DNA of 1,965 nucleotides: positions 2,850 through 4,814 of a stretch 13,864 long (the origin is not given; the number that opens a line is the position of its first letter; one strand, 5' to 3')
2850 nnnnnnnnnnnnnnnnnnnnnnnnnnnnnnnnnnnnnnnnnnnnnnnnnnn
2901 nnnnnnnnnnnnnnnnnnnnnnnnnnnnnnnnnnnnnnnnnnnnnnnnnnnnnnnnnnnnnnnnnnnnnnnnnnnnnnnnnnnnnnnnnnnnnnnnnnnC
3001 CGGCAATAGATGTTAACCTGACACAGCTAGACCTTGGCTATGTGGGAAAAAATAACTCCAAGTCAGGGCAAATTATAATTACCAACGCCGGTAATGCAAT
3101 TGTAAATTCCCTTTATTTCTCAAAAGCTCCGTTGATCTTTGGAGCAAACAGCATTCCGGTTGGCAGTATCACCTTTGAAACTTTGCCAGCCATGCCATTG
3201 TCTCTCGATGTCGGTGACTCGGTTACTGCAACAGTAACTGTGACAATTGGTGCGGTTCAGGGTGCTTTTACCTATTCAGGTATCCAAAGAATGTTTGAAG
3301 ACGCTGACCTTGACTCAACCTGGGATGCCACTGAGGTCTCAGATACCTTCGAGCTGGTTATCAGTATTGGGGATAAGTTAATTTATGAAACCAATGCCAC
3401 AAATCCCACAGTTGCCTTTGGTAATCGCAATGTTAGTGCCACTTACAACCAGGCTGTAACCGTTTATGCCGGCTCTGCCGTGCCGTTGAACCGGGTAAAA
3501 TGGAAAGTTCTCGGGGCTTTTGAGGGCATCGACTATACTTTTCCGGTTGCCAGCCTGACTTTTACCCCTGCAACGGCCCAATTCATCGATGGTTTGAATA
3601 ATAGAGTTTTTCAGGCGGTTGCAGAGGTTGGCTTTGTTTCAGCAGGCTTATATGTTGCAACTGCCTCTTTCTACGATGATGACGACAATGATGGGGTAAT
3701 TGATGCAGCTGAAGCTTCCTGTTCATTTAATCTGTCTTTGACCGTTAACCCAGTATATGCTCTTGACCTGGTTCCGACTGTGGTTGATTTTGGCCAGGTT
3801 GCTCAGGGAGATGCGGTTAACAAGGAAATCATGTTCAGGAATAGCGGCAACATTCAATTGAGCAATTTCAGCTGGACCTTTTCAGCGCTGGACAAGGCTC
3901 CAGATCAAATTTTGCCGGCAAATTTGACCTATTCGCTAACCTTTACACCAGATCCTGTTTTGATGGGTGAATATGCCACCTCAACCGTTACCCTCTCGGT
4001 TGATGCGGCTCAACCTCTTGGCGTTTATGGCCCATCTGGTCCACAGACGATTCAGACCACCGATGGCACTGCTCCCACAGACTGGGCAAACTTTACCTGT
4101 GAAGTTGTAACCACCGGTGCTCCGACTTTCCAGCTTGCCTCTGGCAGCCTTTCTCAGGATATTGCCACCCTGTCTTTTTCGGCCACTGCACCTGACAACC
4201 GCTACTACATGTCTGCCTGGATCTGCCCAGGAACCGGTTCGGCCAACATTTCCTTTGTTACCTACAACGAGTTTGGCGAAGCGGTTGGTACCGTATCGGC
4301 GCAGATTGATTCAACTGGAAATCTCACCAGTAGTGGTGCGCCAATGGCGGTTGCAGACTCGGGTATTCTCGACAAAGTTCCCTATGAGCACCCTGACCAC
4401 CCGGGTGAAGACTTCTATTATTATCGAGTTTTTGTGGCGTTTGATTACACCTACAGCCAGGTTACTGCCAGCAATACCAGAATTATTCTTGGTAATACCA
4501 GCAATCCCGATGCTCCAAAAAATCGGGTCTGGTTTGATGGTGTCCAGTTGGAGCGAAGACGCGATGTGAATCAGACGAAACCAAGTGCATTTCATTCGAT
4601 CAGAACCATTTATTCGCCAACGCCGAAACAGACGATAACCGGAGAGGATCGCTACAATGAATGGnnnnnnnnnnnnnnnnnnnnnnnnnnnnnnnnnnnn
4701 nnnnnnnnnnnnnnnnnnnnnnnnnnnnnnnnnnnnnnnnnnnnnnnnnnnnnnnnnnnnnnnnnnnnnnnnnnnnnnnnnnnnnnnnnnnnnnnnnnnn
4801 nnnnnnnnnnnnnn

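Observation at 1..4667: Giant surface protein built from ~8 tandem ~127-aa modules, each ending in a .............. calcium-loop-like motif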

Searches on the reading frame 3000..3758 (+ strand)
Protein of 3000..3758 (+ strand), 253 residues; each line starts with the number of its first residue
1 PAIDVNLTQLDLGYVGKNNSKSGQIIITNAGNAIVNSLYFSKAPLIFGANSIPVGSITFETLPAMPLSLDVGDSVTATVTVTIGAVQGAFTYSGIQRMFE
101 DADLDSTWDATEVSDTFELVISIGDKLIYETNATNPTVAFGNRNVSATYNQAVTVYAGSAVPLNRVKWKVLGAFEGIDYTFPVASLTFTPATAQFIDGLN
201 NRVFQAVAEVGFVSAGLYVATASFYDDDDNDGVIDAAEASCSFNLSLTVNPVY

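Call 41: predict_structure(alignment_id=A3)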
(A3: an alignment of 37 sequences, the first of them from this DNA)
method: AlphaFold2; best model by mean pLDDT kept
length: 253 residues; sequences in the alignment: 37
mean_pLDDT: 95.4   pTM: 0.79
mean pLDDT of the five models: 95.4, 95.3, 94.5, 94.5, 93.5
residues with pLDDT >= 90: 236; 70-90: 17; 50-70: 0; < 50: 0
segments of 3 or more residues with pLDDT < 50: none
pLDDT, mean of each block of 10 residues (from residue 1): 96 94 98 96 97 97 92 98 94 98 95 98 94 88 97 96 96 95 94 96 97 96 96 94 97 85
secondary structure, 60 per line:
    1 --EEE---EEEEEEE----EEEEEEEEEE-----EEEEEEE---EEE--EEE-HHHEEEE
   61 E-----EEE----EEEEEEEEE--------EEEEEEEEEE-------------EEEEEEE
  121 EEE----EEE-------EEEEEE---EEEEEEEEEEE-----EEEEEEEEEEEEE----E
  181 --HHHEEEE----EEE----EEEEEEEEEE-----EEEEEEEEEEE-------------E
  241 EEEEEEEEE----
elements in order: E3-5 E9-15 E20-29 E35-41 E45-47 E50-52 E57-61 E67-69 E74-82 E91-100 E114-123 E128-130 E138-143 E147-157 E163-175 E186-189 E194-196 E201-210 E216-226 E240-249

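Call 46: fold_search(model_id=the predicted structure, library=pdb)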
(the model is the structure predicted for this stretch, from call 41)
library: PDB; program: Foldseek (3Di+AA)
matches with E <= 10: 1925; with E <= 0.001: 350
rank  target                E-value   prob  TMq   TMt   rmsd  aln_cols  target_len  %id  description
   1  7sqc_2A               4.9e-12  1.00  0.51  0.21   5.6       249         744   13  Ciliary C1 central pair apparatus isolated from Chlamydomonas reinhardtii (released 2022-04-13)
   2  7sqc_2B               1.1e-11  1.00  0.46  0.19   6.2       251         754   13  Ciliary C1 central pair apparatus isolated from Chlamydomonas reinhardtii (released 2022-04-13)
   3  9ijj_C                2.1e-11  1.00  0.38  0.13  10.8       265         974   13  In situ structure of the central apparatus in mouse sperm axoneme. (released 2025-06-04)
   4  7som_D                4.3e-11  1.00  0.56  0.12   5.3       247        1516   15  Ciliary C2 central pair apparatus isolated from Chlamydomonas reinhardtii (released 2022-04-13)
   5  9ijj_h                5.3e-11  1.00  0.63  0.13   5.6       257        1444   12  In situ structure of the central apparatus in mouse sperm axoneme. (released 2025-06-04)
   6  7ptb                  8.0e-11  1.00  0.39  0.32  12.8       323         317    9  Crystal structure of the SPD-2 domain of human CEP192 (released 2022-04-06)
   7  9fh8_A                9.9e-11  1.00  0.36  0.32  12.8       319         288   11  Crystal structure of the SPD-2 domain of Apis dorsata CEP192 (released 2025-03-26)
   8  7sqc_F0               1.8e-10  1.00  0.38  0.32   8.6       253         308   12  Ciliary C1 central pair apparatus isolated from Chlamydomonas reinhardtii (released 2022-04-13)
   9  9ijj_L                2.0e-10  1.00  0.35  0.38  12.6       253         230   13  In situ structure of the central apparatus in mouse sperm axoneme. (released 2025-06-04)
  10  9ijj_O                2.1e-10  1.00  0.44  0.13   7.0       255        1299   13  In situ structure of the central apparatus in mouse sperm axoneme. (released 2025-06-04)
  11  7sqc_F1               3.3e-10  1.00  0.37  0.22   8.7       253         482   12  Ciliary C1 central pair apparatus isolated from Chlamydomonas reinhardtii (released 2022-04-13)
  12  9ijj_E                3.9e-10  1.00  0.49  0.29   6.2       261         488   11  In situ structure of the central apparatus in mouse sperm axoneme. (released 2025-06-04)
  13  7sqc_O0               3.9e-10  1.00  0.40  0.13   8.2       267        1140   15  Ciliary C1 central pair apparatus isolated from Chlamydomonas reinhardtii (released 2022-04-13)
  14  9ijj_P                7.0e-10  1.00  0.40  0.19  14.8       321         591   13  In situ structure of the central apparatus in mouse sperm axoneme. (released 2025-06-04)
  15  9fh8_H                8.7e-10  1.00  0.35  0.32  13.4       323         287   10  Crystal structure of the SPD-2 domain of Apis dorsata CEP192 (released 2025-03-26)
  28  2qsv                  3.5e-08  1.00  0.36  0.41  16.3       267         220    8  Crystal structure of protein of unknown function from Porphyromonas gingivalis W83 (released 2007-09-25)
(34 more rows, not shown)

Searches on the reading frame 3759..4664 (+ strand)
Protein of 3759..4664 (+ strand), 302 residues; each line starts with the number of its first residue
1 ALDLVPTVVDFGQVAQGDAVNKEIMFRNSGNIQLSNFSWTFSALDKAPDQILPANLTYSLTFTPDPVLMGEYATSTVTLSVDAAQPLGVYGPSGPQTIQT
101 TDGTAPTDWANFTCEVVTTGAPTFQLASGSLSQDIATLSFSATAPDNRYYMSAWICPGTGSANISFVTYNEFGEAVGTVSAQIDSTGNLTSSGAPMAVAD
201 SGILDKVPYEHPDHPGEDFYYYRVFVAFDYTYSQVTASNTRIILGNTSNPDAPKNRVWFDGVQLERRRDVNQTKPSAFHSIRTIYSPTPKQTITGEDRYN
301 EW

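Call 49: find_related_loci(query=A4, collection=genome_contigs, flank=6000)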
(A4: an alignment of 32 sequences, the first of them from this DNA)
Query A4 (302 aa) in genome_contigs; peptide patterns used: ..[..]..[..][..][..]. (x = any residue, [..] = any of these).
83 stretches matched a pattern; 54 encode a relative of the query (tblastn E <= 1e-3); 54 distinct loci.
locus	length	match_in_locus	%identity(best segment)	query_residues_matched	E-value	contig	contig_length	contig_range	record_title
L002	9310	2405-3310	90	1-302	0e+0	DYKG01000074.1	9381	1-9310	MAG TPA_asm: Candidatus Methylomirabilis sp. isolate SulCav_AS07-7_4_47_145 SulCav_AS07_7_7118_length_9381_cov_93_216277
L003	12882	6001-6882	48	2-302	7e-82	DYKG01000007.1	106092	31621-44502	MAG TPA_asm: Candidatus Methylomirabilis sp. isolate SulCav_AS07-7_4_47_145 SulCav_AS07_7_117_length_106092_cov_93_23649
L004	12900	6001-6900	45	2-302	3e-81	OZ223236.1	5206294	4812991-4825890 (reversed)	MAG: Candidatus Ozemobacteraceae bacterium isolate 4ee0fdf2-fbb4-4151-bfa0-813162405533 genome assembly, chromosome: 2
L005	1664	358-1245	45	2-302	2e-80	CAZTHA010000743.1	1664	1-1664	MAG TPA_asm: uncultured bacterium isolate binchicken_co108_60 genome assembly, contig: NODE_141686_length_1664_cov_4.778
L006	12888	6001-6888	45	2-302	3e-76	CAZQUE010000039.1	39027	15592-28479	MAG TPA_asm: uncultured bacterium isolate SRP304446_co1_153 genome assembly, contig: NODE_680_length_39027_cov_14.175767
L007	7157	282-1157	43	8-302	2e-70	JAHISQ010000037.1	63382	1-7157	MAG: Candidatus Riflebacteria bacterium isolate MM_PC_MetaG.mb.182 MM_PC_MetaG.mb.182_k141_410031, whole genome shotgun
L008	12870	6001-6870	41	8-302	4e-69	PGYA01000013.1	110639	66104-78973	MAG: Candidatus Riflebacteria bacterium HGW-Riflebacteria-2 bjp_ig2102_scaffold_265, whole genome shotgun sequence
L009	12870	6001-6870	41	8-302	2e-67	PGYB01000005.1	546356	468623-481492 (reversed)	MAG: Candidatus Riflebacteria bacterium HGW-Riflebacteria-1 bjp_ig2103_scaffold_25, whole genome shotgun sequence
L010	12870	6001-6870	40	8-302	2e-66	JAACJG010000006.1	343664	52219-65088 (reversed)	MAG: Candidatus Rifleibacterium amylolyticum isolate CH46 Scaffold05, whole genome shotgun sequence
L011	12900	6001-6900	41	1-302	2e-62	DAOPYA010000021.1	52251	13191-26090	MAG TPA_asm: Candidatus Rifleibacterium sp. isolate AMR_MDS_1326 NODE_496_length_52251_cov_5.851847, whole genome shotgu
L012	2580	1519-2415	41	1-302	1e-61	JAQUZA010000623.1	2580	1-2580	MAG: Candidatus Riflebacteria bacterium isolate STD2_25 NODE_215098_length_2580_cov_3.702813_Sandtown_D2, whole genome s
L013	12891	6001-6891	40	2-302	2e-60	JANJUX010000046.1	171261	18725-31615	MAG: Candidatus Riflebacteria bacterium isolate RXS2_metabat.bin.35 RXS2_k141_160851, whole genome shotgun sequence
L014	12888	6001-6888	38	2-302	2e-56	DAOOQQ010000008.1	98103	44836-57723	MAG TPA_asm: Candidatus Ozemobacteraceae bacterium isolate AMR_MDS_2567 NODE_191_length_98103_cov_8.937643, whole genome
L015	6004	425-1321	41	1-302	2e-55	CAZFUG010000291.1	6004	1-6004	MAG TPA_asm: uncultured bacterium isolate binchicken_co115_14 genome assembly, contig: NODE_18731_length_6004_cov_4.6846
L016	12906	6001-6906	39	1-302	4e-55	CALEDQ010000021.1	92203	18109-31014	MAG TPA_asm: uncultured bacterium isolate SRR3330203_bin.17_CONCOCT_v1.1_MAG genome assembly, contig: ERZ724088.200, who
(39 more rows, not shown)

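Call 52: predict_structure(alignment_id=A4)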
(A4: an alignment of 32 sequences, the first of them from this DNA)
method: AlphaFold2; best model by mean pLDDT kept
length: 302 residues; sequences in the alignment: 32
mean_pLDDT: 87.7   pTM: 0.70
mean pLDDT of the five models: 87.7, 87.6, 87.6, 87.0, 84.7
residues with pLDDT >= 90: 200; 70-90: 69; 50-70: 12; < 50: 21
segments of 3 or more residues with pLDDT < 50: 281-284, 286-302
pLDDT, mean of each block of 10 residues (from residue 1): 91 93 96 95 96 97 95 97 94 95 87 88 71 85 94 93 95 91 97 96 94 88 97 90 90 80 90 81 45 42 33
secondary structure, 60 per line:
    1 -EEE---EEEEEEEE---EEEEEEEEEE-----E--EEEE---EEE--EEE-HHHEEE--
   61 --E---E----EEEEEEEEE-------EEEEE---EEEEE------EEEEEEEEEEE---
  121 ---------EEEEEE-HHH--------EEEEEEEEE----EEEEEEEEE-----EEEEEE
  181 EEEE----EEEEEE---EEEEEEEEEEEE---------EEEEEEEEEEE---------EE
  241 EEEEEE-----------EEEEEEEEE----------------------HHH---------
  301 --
elements in order: E2-4 E8-15 E19-28 E37-40 E44-46 E49-51 E56-58 E72-80 E88-92 E96-100 E107-117 E130-135 E148-156 E161-169 E175-184 E189-194 E198-209 E219-229 E239-246 E258-266

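Call 55: fold_search(model_id=the predicted structure, library=pdb)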
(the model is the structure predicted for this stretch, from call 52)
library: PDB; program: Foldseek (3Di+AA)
matches with E <= 10: 1262; with E <= 0.001: 69
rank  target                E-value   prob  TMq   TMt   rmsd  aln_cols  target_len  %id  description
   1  1w8o_A                1.5e-06  1.00  0.27  0.15  15.0       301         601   12  Contribution of the Active Site Aspartic Acid to Catalysis in the Bacterial Neuraminidase from Micromonospora viridifa (released 2004-09-29)
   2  2ber                  1.5e-06  1.00  0.27  0.15  15.4       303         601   11  Y370G Active Site Mutant of the Sialidase from Micromonospora viridifaciens in complex with beta-Neu5Ac (sialic acid). (released 2005-04-04)
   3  1wcq_C                2.2e-06  1.00  0.27  0.15  15.1       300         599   12  Mutagenesis of the Nucleophilic Tyrosine in a Bacterial Sialidase to Phenylalanine. (released 2005-10-12)
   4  2bzd_C                3.8e-06  1.00  0.27  0.15  16.1       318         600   11  Galactose recognition by the carbohydrate-binding module of a bacterial sialidase. (released 2005-08-19)
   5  1eut                  4.2e-06  1.00  0.28  0.15  14.9       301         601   12  SIALIDASE, LARGE 68KD FORM, COMPLEXED WITH GALACTOSE (released 1997-01-11)
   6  1wcq_A                4.7e-06  1.00  0.27  0.15  14.5       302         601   12  Mutagenesis of the Nucleophilic Tyrosine in a Bacterial Sialidase to Phenylalanine. (released 2005-10-12)
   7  2bzd_A                4.9e-06  1.00  0.28  0.15  14.8       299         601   12  Galactose recognition by the carbohydrate-binding module of a bacterial sialidase. (released 2005-08-19)
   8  5fqf_A                5.8e-06  1.00  0.29  0.16   6.1       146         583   16  The details of glycolipid glycan hydrolysis by the structural analysis of a family 123 glycoside hydrolase from Clostr (released 2016-03-30)
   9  5fqe_A                8.8e-06  1.00  0.29  0.16   6.1       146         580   16  The details of glycolipid glycan hydrolysis by the structural analysis of a family 123 glycoside hydrolase from Clostr (released 2016-03-30)
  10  5fqg_A                1.2e-05  1.00  0.29  0.16   6.5       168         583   15  The details of glycolipid glycan hydrolysis by the structural analysis of a family 123 glycoside hydrolase from Clostr (released 2016-03-30)
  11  5fr0                  2.0e-05  1.00  0.29  0.16   6.3       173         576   14  The details of glycolipid glycan hydrolysis by the structural analysis of a family 123 glycoside hydrolase from Clostrid (released 2016-03-30)
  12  7ptb                  2.0e-05  1.00  0.31  0.30  15.3       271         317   10  Crystal structure of the SPD-2 domain of human CEP192 (released 2022-04-06)
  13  5fqh_A                2.3e-05  1.00  0.29  0.16   6.3       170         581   14  The details of glycolipid glycan hydrolysis by the structural analysis of a family 123 glycoside hydrolase from Clostr (released 2016-03-30)
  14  5fqe_B                2.7e-05  1.00  0.28  0.15   6.3       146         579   16  The details of glycolipid glycan hydrolysis by the structural analysis of a family 123 glycoside hydrolase from Clostr (released 2016-03-30)
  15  5l7u_A                3.9e-05  1.00  0.29  0.17   3.5       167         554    7  Crystal structure of BvGH123 with bound GalNAc (released 2017-03-22)
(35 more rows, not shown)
